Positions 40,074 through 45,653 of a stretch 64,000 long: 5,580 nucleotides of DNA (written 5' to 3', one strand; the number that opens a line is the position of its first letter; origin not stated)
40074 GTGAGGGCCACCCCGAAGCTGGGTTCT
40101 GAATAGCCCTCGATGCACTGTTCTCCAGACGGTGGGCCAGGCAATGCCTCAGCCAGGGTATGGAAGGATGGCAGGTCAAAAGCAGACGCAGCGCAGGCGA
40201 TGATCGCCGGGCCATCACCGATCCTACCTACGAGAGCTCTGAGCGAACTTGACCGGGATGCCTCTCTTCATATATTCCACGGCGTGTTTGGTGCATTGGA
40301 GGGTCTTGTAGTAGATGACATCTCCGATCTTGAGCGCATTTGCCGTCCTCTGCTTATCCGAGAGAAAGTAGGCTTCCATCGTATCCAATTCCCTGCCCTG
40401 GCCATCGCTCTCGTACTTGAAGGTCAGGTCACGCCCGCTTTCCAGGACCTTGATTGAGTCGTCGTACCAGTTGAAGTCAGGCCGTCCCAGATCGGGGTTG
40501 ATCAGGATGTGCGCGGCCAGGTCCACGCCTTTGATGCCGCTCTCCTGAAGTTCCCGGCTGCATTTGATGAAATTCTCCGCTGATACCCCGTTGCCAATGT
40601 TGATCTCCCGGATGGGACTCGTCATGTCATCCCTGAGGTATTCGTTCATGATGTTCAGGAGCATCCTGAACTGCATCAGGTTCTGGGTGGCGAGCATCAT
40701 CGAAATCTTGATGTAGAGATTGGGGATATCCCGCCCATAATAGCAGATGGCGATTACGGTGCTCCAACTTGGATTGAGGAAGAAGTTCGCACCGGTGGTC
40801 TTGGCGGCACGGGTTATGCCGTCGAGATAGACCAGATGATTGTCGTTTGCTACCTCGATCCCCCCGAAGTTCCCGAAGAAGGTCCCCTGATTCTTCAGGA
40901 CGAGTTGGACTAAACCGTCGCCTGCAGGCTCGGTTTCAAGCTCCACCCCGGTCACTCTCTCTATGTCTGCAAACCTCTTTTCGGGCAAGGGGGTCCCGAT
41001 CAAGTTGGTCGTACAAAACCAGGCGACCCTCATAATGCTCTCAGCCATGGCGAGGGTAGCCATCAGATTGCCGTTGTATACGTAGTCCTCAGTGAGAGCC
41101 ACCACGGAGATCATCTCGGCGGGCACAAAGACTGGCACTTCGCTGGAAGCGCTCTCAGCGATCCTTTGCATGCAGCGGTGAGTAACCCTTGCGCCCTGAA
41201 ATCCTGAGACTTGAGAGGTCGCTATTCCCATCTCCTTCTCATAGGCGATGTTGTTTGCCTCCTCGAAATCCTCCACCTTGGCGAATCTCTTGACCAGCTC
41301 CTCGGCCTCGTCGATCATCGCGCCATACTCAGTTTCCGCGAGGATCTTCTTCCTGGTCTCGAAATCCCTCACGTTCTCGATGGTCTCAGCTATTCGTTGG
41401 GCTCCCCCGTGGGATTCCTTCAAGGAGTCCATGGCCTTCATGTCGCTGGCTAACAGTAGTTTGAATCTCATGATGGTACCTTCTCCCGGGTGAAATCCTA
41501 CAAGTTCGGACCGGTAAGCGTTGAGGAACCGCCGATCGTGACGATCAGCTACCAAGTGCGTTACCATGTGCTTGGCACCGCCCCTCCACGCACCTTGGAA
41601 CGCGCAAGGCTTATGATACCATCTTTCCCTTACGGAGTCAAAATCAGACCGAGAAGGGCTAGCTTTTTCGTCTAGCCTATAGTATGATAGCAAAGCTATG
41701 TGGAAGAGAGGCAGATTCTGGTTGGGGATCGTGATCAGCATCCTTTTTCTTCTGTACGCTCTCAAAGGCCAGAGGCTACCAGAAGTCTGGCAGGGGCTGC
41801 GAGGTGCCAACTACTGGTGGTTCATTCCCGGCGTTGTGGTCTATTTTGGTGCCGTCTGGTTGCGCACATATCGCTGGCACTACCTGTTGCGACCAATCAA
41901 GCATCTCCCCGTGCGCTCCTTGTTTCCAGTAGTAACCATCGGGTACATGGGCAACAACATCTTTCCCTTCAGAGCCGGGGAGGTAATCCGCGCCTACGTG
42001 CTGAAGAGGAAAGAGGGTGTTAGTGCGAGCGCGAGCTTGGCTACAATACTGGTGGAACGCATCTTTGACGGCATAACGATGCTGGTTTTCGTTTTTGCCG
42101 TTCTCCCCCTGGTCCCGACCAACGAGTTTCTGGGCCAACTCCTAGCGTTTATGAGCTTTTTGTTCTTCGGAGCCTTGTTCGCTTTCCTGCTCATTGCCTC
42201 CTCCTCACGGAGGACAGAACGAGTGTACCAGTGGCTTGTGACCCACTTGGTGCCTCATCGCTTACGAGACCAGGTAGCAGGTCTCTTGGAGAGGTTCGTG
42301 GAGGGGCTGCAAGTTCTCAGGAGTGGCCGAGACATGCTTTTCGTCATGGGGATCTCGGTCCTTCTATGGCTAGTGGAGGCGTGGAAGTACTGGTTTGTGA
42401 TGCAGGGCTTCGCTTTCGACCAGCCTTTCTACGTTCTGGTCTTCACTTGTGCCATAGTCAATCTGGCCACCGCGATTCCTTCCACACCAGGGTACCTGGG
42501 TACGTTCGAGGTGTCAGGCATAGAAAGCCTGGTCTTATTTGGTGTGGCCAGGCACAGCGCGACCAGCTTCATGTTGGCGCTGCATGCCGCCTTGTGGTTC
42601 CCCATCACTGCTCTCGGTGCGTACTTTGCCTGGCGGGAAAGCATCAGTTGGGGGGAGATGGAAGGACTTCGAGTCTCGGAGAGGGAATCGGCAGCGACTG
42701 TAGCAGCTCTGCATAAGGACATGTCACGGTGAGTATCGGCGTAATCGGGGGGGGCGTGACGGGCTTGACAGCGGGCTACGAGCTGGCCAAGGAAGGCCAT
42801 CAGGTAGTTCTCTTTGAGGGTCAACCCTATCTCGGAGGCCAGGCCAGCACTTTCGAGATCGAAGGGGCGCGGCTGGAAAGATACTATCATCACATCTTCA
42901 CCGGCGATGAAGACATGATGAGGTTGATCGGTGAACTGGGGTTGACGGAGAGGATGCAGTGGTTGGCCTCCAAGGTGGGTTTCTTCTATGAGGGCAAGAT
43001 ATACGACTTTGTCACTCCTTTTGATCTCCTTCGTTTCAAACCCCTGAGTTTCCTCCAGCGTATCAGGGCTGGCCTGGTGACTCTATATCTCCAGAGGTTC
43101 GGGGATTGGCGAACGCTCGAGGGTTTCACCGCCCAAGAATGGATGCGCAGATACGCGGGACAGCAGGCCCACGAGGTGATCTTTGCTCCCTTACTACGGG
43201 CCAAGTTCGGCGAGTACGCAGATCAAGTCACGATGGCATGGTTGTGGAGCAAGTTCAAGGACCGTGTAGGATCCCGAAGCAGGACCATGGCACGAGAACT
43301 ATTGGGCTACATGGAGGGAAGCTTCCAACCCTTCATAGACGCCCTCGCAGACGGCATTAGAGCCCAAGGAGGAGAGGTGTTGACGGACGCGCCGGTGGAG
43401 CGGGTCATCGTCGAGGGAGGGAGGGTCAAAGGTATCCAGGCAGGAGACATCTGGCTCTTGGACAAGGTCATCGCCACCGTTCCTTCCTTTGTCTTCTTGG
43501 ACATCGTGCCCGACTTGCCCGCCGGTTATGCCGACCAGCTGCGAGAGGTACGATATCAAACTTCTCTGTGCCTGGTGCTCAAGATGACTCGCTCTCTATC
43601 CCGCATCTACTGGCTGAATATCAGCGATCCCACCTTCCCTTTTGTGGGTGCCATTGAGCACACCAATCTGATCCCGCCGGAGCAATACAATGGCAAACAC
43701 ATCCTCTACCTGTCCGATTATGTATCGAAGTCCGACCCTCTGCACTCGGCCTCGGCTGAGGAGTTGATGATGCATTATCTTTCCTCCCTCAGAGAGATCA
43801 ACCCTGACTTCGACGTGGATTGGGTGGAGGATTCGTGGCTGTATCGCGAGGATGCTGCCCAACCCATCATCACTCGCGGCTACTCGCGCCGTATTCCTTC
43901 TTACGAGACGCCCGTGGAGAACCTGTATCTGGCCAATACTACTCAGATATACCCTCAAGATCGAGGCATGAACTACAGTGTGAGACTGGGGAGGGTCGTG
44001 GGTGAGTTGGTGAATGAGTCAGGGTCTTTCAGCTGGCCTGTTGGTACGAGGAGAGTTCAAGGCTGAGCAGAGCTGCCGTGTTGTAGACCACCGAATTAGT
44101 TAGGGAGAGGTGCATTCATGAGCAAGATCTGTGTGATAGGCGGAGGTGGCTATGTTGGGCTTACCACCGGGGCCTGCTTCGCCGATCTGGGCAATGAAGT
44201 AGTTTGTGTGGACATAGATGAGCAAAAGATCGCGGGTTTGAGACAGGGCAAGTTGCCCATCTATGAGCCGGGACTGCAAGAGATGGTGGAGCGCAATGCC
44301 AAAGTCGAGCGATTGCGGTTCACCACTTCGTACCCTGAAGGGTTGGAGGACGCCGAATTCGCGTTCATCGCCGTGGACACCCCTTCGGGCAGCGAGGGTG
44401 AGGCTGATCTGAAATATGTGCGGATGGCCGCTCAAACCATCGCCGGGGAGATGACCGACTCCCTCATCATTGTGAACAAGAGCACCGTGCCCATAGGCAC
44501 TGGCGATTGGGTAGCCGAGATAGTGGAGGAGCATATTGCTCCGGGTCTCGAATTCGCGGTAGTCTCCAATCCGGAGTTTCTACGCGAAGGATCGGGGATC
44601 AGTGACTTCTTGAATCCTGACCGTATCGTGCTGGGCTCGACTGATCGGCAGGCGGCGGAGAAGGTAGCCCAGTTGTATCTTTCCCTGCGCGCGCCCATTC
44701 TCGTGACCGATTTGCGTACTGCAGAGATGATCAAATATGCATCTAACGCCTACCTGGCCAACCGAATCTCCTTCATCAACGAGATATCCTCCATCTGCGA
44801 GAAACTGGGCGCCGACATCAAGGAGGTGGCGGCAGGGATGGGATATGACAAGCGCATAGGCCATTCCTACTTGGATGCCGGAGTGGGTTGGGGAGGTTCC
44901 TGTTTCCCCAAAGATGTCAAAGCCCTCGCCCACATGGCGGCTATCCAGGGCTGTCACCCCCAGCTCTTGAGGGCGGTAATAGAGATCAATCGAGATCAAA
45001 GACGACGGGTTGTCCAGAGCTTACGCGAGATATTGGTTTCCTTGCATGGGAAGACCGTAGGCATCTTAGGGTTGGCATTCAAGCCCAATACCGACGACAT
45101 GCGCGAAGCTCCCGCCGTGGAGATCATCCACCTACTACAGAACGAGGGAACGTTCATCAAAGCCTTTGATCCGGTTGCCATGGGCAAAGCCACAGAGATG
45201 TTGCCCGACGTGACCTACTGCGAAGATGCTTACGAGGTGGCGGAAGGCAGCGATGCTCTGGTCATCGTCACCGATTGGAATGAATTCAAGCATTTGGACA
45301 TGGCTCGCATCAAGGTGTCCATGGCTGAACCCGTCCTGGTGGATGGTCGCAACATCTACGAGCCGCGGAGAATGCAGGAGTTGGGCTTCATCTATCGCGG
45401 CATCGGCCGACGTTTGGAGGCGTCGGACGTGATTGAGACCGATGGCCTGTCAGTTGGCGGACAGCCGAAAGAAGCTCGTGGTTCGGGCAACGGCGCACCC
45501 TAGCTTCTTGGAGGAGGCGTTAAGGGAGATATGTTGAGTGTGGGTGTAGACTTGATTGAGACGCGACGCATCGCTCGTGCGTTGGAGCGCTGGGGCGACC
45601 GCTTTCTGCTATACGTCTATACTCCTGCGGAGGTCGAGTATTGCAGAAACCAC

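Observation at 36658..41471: Candidate undescribed C1/aldol module: two DapA-like aldolase::Fae-like fusion proteins, a Cys-rich mini-protein and an orphan 415-aa protein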

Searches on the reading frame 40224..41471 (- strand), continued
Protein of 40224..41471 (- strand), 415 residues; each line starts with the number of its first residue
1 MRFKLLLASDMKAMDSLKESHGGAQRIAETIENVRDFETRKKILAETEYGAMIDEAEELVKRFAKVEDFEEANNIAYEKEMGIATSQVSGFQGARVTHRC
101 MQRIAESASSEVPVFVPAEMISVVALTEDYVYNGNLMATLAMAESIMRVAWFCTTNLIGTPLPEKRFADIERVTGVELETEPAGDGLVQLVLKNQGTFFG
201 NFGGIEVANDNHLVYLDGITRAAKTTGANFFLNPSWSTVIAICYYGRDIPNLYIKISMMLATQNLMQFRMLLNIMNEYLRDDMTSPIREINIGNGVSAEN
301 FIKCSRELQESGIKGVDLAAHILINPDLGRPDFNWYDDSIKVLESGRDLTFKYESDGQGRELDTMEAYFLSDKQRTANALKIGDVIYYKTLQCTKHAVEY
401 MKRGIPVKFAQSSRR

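Call 68: search_solved_structures(query=L056:9287-10507:+, max_evalue=1e-10)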
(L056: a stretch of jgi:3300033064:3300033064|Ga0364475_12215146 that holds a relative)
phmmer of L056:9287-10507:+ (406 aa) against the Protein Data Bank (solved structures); distinct sequences matched with E-value up to 1e-10: 45.
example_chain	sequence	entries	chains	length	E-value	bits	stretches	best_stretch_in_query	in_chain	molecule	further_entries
1x0m_A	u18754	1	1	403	2e-94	320.3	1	21-406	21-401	Aminotransferase II Homologue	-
3aov_A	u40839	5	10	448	2.8e-94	319.8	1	21-406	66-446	Putative uncharacterized protein PH0207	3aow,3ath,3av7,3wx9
1wst_A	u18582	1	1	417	1.3e-87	297.9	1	4-405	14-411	multiple substrate aminotransferase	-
2egy_A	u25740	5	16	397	3.6e-77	263.5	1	4-404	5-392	Alpha-aminodipate aminotransferase | 2-aminoadipate transaminase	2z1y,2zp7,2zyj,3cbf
1vp4_A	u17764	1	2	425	7.7e-77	262.4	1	21-401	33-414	aminotransferase, putative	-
2zc0_A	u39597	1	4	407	1.8e-64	221.6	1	32-405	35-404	Alanine glyoxylate transaminase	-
4gdy_A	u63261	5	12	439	7.3e-46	160.4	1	32-405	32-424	Kynurenine/alpha-aminoadipate aminotransferase, mitochondrial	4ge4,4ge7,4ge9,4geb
2qlr_A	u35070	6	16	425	1.7e-45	159.2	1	32-405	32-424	Kynurenine/alpha-aminoadipate aminotransferase mitochondrial | Kynurenine/alpha-aminoadipate aminotransferase, mitochondrial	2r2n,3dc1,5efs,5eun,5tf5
2xh1_A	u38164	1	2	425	1.7e-45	159.2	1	32-405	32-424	KYNURENINE/ALPHA-AMINOADIPATE AMINOTRANSFERASE, MITOCHONDRIAL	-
2vgz_A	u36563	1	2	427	1.7e-45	159.2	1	32-405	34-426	KYNURENINE/ALPHA-AMINOADIPATE AMINOTRANSFERASE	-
6d0a_A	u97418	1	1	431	1.8e-45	159.1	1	32-405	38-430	Kynurenine/alpha-aminoadipate aminotransferase, mitochondrial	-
3ue8_A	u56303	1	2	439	1.9e-45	159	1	32-405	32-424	Kynurenine/alpha-aminoadipate aminotransferase, mitochondrial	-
6t8p_A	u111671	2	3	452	2.1e-45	158.9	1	32-405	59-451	Kynurenine/alpha-aminoadipate aminotransferase, mitochondrial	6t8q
6s8w_A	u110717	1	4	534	9.2e-29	104.1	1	63-404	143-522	Aromatic aminotransferase Aro8, putative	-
6hnv_A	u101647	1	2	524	1.5e-28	103.3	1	62-217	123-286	Aromatic-amino-acid:2-oxoglutarate transaminase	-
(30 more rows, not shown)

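Call 69: search_protein_families(library=ncbifam, proteins=[L116:10798-12222:+, L116:9398-9745:+], max_evalue=0.00001)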
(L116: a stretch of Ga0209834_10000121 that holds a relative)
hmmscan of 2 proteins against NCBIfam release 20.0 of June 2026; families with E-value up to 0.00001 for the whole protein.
L116:10798-12222:+ (474 aa): 45 families (the best 25 are shown)
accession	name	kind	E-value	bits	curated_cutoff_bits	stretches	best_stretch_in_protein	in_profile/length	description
NF040648.1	lactal_redase_Meth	equivalog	1.4e-164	548.5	650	1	7-473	1-463/463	lactaldehyde dehydrogenase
NF047626.1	SulfactDhSafD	equivalog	7.5e-122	407.6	700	1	20-469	3-451/454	sulfoacetaldehyde dehydrogenase SafD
TIGR03250.1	PhnAcAld_DH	equivalog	3e-120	402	635.65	1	7-470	6-468/472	phosphonoacetaldehyde dehydrogenase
TIGR01780.1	SSADH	subfamily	4.6e-112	375.2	646.35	1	22-466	1-446/448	succinate-semialdehyde dehydrogenase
TIGR01804.1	BADH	equivalog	1.6e-111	373.1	668.6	1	9-467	2-466/467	betaine-aldehyde dehydrogenase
TIGR02299.1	HpaE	equivalog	3e-110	369.1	638.35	1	6-472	2-476/488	5-carboxymethyl-2-hydroxymuconate semialdehyde dehydrogenase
NF040869.1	G3PDH_Arch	equivalog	2.2e-108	363.1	780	1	5-473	20-492/502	NADP-dependent glyceraldehyde-3-phosphate dehydrogenase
NF009725.0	PRK13252.1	equivalog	6.5e-108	361.2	593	1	5-472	7-479/488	betaine-aldehyde dehydrogenase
NF008415.0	PRK11241.1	equivalog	1.8e-106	356.7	828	1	6-473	12-481/482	NADP-dependent succinate-semialdehyde dehydrogenase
NF042993.1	AlphKGSA_gudD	equivalog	3.8e-106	355.7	770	1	4-455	3-463/481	alpha-ketoglutaric semialdehyde dehydrogenase GucD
NF010000.0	PRK13473.1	subfamily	1.7e-105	353.4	615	1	5-472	3-472/475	aminobutyraldehyde dehydrogenase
NF006916.0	PRK09407.1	equivalog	3.9e-104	349.1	521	1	12-470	28-490/526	succinic semialdehyde dehydrogenase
NF045735.1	PaDhStyDPseudo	equivalog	4.3e-104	348.9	850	1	4-472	2-481/483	phenylacetaldehyde dehydrogenase StyD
NF040792.1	glyc_ald_dh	equivalog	1.3e-100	337.7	760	1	5-468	1-469/488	D-glyceraldehyde dehydrogenase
NF007497.0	PRK10090.1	equivalog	1.7e-100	337.1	500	1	4-471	6-476/480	aldehyde dehydrogenase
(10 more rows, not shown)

L116:9398-9745:+ (115 aa): 0 families

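Call 92: search_protein_families(library=pfam, proteins=[L090:8307-9434:+, L143:8638-9219:+, L091:7365-8411:+, L136:7412-8509:+, L136:8513-9469:+, L094:4313-5290:+, L094:5376-6437:+, L108:1678-2424:+, L133:1980-2771:+, L090:4368-4676:+], max_evalue=0.001)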
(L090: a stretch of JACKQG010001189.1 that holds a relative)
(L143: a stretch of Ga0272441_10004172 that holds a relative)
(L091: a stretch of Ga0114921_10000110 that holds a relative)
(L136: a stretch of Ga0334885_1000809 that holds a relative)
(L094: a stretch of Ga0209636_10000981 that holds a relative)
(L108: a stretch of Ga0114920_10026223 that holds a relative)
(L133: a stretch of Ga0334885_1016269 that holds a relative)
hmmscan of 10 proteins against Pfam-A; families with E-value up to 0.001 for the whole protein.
L090:8307-9434:+ (375 aa): 1 family
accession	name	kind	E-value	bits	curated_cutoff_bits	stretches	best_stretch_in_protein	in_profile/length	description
PF03590.20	AsnA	-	3.1e-80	269.7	27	1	40-284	4-227/228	Aspartate-ammonia ligase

L143:8638-9219:+ (193 aa): 0 families

L091:7365-8411:+ (348 aa): 0 families

L136:7412-8509:+ (365 aa): 1 family
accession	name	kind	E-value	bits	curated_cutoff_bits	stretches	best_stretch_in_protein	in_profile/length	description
PF00145.23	DNA_methylase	-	2.5e-70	237.9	22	1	8-341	2-324/324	C-5 cytosine-specific DNA methylase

L136:8513-9469:+ (318 aa): 0 families

L094:4313-5290:+ (325 aa): 1 family
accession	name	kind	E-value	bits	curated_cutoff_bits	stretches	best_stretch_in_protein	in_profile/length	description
PF04199.19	Cyclase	-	5.1e-36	124.4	23.1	1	54-229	1-141/142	Putative cyclase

L094:5376-6437:+ (353 aa): 1 family
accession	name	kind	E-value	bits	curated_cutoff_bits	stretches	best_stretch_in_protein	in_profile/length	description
PF13310.11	Virulence_RhuM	-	4.5e-116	387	33.7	1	70-318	1-249/252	Virulence protein RhuM family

L108:1678-2424:+ (248 aa): 1 family
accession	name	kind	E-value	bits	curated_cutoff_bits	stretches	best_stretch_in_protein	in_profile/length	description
PF01814.28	Hemerythrin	-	2e-08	35.2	25.3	1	117-234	32-127/127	Hemerythrin HHE cation binding domain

L133:1980-2771:+ (263 aa): 1 family
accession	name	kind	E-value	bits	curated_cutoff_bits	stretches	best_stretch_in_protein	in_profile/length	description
PF05066.19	HARE-HTH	-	3.3e-16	59.9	25.9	1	5-76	2-70/71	HB1, ASXL, restriction endonuclease HTH domain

L090:4368-4676:+ (102 aa): 1 family
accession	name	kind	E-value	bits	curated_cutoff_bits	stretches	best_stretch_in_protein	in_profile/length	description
PF04977.20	DivIC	-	4.4e-13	49.3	28.9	1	18-96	1-79/80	Septum formation initiator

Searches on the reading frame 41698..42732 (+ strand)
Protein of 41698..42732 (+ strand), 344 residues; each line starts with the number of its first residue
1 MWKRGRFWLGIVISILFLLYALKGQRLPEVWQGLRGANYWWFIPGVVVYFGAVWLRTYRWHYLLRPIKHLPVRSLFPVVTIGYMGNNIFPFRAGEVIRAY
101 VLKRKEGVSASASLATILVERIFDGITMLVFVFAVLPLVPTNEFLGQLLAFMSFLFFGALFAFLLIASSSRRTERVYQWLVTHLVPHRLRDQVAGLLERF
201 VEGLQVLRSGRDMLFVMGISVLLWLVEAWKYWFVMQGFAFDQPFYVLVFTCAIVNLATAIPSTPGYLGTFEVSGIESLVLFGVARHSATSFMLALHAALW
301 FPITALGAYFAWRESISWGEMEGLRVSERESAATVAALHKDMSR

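Call 15: search_protein_families(library=pfam, proteins=[window:41698-42732:+], max_evalue=0.01)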
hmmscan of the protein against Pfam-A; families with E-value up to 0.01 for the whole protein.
window:41698-42732:+ (344 aa): 1 family
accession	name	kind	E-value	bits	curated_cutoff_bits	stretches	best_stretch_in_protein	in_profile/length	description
PF03706.18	LPG_synthase_TM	-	1.5e-59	202.4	33.4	1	8-307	2-302/302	Lysylphosphatidylglycerol synthase TM region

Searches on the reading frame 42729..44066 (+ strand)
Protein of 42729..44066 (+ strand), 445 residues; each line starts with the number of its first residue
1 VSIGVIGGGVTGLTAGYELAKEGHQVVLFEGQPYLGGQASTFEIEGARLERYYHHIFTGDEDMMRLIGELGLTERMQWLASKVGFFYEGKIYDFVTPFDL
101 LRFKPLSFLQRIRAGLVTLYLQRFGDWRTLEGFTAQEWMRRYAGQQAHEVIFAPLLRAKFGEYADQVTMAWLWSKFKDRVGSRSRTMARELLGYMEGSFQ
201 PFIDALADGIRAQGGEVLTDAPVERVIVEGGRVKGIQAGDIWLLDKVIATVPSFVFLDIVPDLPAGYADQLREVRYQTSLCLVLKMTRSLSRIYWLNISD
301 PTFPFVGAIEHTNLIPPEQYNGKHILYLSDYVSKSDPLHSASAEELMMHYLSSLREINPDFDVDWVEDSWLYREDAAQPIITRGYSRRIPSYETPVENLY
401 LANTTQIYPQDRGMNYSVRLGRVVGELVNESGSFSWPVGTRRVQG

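Call 15: search_protein_families(library=pfam, proteins=[window:42729-44066:+], max_evalue=0.01)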
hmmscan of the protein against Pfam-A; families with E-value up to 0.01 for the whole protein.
window:42729-44066:+ (445 aa): 9 families
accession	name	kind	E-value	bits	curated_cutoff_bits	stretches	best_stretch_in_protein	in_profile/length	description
PF01593.30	Amino_oxidase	-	1.1e-28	101.2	19.8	1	11-403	2-417/443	Flavin containing amine oxidoreductase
PF13450.12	NAD_binding_8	-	3.2e-14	53.4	21.9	1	5-69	1-67/68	NAD(P)-binding Rossmann-like domain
PF01266.30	DAO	-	3.6e-13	50.2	27.9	1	3-40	2-39/353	FAD dependent oxidoreductase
PF00890.30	FAD_binding_2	-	8.1e-08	32.3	20.4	1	5-39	4-38/414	FAD binding domain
PF12831.13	FAD_oxidored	-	2.4e-07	30.9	27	1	5-40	4-39/416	FAD dependent oxidoreductase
PF00070.33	Pyr_redox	-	0.00017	22.5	22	0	3-36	2-35/82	Pyridine nucleotide-disulphide oxidoreductase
PF01946.23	Thi4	-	0.0024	17.6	26.2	1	3-38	20-56/235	Thi4 family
PF07992.20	Pyr_redox_2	-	0.0062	16.4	26.1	0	3-35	3-177/291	Pyridine nucleotide-disulphide oxidoreductase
PF03486.20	HI0933_like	-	0.0079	16.1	50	0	3-36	3-36/244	HI0933-like protein Rossmann domain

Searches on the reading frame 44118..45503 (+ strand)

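Call 15: search_protein_families(library=pfam, proteins=[window:44118-45503:+], max_evalue=0.01)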
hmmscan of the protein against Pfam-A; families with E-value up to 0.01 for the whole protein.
window:44118-45503:+ (461 aa): 3 families
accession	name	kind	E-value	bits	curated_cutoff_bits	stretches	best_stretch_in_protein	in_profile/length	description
PF03721.20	UDPG_MGDP_dh_N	-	3.5e-62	209.8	27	1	3-185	2-186/187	UDP-glucose/GDP-mannose dehydrogenase family, NAD binding domain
PF00984.24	UDPG_MGDP_dh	-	1.2e-37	128.3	25.4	1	200-292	1-93/94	UDP-glucose/GDP-mannose dehydrogenase family, central domain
PF03720.21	UDPG_MGDP_dh_C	-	6.5e-35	120.1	30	1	315-416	1-103/103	UDP-glucose/GDP-mannose dehydrogenase family, UDP binding domain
